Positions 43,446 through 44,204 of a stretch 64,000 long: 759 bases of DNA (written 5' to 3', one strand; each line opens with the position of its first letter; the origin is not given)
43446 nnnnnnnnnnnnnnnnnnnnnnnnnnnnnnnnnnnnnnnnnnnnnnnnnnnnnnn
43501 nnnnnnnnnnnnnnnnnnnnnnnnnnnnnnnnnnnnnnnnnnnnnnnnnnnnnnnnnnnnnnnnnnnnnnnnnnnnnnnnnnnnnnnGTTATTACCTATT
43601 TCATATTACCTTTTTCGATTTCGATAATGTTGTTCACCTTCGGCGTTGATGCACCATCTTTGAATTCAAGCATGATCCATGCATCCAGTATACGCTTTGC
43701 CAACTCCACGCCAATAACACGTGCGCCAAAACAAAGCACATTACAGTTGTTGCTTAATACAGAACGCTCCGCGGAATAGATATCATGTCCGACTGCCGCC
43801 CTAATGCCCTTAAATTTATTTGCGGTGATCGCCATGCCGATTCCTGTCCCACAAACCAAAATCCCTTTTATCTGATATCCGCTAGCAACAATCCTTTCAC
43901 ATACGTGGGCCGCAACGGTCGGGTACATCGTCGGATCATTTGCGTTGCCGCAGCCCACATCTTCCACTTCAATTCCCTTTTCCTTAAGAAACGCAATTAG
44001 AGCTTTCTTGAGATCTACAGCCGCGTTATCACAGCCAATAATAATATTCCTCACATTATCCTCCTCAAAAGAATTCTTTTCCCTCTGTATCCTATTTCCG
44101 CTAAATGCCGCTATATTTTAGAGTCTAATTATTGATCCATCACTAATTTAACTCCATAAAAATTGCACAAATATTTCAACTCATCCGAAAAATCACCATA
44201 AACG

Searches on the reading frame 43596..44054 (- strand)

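Call 57: search_protein_families(library=pfam, proteins=[window:43596-44054:-], max_evalue=0.00001)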
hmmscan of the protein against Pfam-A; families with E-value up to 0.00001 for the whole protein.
window:43596-44054:- (152 aa): 1 family
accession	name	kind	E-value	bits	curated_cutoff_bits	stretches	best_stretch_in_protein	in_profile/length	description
PF02502.23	LacAB_rpiB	-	2.3e-48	164.1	24.7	1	4-143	1-138/138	Ribose/Galactose Isomerase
